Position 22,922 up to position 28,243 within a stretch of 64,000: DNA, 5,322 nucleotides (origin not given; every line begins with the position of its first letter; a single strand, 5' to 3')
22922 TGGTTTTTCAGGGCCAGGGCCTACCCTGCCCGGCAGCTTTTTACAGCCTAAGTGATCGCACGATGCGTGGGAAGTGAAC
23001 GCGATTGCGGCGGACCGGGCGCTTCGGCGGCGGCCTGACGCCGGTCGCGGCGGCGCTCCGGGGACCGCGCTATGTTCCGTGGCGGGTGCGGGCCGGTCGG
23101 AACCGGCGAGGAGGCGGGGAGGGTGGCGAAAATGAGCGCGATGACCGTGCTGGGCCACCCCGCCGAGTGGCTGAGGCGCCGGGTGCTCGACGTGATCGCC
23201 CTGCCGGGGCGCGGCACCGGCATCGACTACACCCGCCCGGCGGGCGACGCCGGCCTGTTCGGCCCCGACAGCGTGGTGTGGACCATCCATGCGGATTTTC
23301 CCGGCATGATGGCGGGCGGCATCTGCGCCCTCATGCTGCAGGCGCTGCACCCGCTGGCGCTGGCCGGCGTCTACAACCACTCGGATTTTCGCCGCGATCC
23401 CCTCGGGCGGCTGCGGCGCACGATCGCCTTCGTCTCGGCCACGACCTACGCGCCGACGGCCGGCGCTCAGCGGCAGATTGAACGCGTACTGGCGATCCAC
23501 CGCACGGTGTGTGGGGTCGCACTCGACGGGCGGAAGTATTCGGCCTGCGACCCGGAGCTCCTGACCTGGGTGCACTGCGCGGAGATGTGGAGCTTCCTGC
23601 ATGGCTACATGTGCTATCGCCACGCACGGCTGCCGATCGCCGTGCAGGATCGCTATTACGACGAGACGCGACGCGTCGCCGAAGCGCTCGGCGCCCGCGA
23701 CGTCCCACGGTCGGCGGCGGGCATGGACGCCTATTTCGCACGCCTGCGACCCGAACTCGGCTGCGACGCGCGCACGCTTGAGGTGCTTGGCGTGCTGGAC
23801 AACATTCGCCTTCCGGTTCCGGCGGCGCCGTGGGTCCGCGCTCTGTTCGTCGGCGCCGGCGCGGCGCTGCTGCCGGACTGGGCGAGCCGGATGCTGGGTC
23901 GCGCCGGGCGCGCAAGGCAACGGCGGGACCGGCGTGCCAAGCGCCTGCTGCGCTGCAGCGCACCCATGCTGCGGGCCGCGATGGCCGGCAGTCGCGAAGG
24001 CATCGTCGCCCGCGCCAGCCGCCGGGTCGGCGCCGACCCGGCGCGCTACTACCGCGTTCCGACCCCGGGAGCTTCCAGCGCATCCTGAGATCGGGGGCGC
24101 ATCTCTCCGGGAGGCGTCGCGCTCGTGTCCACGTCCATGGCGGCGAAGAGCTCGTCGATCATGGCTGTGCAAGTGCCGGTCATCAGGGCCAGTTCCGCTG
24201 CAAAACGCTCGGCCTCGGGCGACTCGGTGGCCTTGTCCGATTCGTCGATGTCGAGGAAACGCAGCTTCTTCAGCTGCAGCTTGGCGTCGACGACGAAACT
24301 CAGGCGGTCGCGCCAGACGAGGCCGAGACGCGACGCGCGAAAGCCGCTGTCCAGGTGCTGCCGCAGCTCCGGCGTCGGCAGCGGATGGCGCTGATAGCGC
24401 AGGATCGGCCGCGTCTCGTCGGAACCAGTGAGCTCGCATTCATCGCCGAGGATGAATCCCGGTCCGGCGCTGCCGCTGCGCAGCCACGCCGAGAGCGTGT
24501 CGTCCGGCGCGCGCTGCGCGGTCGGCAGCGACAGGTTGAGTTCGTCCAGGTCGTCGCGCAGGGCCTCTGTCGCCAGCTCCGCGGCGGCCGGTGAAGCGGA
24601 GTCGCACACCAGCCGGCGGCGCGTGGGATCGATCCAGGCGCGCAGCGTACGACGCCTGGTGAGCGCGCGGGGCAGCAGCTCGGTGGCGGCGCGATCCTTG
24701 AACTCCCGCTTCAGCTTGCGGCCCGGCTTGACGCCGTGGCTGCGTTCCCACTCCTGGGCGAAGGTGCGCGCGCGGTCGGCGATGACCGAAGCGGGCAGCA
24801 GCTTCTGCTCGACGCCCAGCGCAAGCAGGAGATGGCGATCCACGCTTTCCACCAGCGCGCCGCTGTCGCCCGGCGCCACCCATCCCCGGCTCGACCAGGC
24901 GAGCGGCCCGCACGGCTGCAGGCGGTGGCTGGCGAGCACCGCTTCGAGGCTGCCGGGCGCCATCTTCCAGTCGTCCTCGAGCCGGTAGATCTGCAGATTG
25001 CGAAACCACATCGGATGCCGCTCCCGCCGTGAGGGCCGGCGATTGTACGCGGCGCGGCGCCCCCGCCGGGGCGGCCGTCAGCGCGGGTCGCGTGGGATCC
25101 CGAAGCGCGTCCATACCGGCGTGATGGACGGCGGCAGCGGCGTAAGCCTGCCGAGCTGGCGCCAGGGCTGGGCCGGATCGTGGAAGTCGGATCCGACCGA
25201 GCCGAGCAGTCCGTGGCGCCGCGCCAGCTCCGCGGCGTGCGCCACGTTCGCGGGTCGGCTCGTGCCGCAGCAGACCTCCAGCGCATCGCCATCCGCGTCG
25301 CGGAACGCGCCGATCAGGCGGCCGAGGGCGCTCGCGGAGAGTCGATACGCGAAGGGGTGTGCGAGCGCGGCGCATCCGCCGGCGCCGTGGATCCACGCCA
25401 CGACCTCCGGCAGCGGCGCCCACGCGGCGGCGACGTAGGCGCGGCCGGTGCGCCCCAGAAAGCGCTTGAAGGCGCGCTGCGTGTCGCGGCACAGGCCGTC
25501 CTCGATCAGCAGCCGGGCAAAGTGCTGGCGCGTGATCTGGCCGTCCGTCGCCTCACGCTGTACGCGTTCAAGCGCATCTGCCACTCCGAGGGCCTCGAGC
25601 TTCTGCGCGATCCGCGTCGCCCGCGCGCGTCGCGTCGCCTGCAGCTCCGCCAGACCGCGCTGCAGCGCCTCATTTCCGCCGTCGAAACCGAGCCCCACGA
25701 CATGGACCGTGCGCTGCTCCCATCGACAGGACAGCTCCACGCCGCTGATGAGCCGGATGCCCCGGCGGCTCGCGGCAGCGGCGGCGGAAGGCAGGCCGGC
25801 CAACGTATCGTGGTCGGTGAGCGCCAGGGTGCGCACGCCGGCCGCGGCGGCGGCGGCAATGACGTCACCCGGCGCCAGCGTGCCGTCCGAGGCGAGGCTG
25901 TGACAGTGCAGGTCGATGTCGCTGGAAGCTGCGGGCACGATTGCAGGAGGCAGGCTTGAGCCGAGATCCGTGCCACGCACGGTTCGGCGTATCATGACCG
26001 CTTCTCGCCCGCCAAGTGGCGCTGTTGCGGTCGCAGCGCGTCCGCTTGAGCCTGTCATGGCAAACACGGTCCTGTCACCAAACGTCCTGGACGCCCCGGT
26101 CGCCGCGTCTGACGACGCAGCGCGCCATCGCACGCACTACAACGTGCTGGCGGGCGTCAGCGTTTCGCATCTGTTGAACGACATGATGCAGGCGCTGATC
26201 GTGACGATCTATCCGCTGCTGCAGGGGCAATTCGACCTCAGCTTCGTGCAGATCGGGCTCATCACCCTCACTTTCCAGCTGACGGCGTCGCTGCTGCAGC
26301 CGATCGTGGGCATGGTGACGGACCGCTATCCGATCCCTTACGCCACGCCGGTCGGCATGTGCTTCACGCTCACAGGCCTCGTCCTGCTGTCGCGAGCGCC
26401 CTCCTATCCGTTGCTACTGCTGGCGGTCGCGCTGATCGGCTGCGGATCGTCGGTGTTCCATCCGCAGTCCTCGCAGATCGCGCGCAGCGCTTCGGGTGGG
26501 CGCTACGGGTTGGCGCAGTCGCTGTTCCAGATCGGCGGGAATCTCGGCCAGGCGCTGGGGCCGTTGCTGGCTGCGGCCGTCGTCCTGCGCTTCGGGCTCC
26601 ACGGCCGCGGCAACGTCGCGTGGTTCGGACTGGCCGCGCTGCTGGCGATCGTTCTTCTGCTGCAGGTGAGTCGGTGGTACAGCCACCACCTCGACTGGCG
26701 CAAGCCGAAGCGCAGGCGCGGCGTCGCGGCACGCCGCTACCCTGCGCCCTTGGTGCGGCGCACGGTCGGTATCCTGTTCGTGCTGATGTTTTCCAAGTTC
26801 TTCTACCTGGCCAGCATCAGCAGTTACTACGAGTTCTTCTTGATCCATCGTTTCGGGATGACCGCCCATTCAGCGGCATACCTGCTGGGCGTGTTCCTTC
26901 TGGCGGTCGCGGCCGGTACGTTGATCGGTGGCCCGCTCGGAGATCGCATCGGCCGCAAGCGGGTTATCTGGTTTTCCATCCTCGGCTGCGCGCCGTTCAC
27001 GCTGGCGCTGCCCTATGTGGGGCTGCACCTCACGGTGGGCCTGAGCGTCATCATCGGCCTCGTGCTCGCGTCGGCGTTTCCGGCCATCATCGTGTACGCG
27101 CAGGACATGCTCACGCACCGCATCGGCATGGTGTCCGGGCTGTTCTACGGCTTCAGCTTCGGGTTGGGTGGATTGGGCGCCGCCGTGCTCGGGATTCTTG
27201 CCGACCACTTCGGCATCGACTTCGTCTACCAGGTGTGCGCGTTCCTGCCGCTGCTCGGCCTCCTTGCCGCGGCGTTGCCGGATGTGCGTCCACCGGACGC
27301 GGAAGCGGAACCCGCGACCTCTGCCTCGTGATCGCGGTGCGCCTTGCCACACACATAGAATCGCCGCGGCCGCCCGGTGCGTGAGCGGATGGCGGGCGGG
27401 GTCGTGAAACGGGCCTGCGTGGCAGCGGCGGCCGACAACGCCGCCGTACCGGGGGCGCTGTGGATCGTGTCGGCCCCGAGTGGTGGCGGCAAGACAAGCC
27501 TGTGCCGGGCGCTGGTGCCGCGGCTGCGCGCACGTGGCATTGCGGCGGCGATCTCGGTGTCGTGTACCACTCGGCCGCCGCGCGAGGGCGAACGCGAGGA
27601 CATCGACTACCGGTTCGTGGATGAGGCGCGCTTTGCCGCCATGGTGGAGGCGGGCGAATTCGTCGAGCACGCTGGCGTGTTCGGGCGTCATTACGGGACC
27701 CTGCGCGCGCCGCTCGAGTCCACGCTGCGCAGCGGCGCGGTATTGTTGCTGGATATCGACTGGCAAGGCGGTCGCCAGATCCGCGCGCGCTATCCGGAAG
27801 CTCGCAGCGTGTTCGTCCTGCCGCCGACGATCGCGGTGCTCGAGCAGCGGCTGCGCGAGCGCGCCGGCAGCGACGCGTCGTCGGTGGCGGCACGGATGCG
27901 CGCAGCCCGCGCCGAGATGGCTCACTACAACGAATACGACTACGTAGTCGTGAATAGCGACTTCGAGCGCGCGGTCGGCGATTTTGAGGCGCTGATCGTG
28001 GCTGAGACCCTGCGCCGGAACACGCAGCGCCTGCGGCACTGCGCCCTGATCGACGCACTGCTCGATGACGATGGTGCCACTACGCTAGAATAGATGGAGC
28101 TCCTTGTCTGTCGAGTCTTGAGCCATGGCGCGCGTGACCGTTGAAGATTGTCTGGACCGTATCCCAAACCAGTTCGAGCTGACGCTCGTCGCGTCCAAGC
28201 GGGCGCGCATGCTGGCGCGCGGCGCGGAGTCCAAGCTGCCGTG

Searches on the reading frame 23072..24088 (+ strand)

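Call 21: search_protein_families(library=pfam, max_evalue=0.00001, proteins=[window:23072-24088:+])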
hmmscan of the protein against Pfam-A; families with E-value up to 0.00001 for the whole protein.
window:23072-24088:+ (338 aa): 1 family
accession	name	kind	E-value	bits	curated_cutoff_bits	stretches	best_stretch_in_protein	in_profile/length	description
PF09995.15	MPAB_Lcp_cat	-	2.9e-59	201.4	23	1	70-293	1-229/231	ER-bound oxygenase mpaB/B'/Rubber oxygenase, catalytic domain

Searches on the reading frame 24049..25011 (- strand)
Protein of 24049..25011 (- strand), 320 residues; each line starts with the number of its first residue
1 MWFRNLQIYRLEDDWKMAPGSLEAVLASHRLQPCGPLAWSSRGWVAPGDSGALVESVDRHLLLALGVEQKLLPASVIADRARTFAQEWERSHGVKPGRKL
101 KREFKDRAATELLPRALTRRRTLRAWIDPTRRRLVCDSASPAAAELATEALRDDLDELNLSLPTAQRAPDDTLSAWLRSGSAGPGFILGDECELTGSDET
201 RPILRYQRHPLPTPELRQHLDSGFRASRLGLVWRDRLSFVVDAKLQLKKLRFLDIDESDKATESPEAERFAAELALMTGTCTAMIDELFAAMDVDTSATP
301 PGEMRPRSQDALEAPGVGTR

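Call 21: search_protein_families(library=pfam, max_evalue=0.00001, proteins=[window:24049-25011:-])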
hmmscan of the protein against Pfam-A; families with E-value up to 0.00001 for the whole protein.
window:24049-25011:- (320 aa): 1 family
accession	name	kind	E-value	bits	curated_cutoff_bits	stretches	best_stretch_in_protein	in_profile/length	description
PF04381.17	RdgC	-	1.8e-88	297.1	25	1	1-293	1-296/298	Putative exonuclease, RdgC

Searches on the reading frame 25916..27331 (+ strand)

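Call 21: search_protein_families(library=pfam, max_evalue=0.00001, proteins=[window:25916-27331:+])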
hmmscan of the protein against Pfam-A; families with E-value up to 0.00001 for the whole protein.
window:25916-27331:+ (471 aa): 1 family
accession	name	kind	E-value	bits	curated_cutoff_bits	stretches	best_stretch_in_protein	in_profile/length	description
PF07690.21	MFS_1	-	8.8e-55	186.4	33.4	2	82-419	2-343/347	Major Facilitator Superfamily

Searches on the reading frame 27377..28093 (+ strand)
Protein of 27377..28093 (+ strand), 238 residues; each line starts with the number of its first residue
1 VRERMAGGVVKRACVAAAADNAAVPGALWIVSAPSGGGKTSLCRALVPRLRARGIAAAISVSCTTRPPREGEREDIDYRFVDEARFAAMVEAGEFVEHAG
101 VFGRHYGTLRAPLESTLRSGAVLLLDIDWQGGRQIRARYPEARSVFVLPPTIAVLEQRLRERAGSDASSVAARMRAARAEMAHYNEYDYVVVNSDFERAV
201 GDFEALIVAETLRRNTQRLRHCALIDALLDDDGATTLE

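Call 21: search_protein_families(library=pfam, max_evalue=0.00001, proteins=[window:27377-28093:+])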
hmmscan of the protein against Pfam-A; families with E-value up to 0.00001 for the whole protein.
window:27377-28093:+ (238 aa): 1 family
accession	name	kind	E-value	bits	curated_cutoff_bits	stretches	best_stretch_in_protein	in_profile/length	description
PF00625.27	Guanylate_kin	-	1.5e-40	139.3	25.2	1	29-208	5-180/182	Guanylate kinase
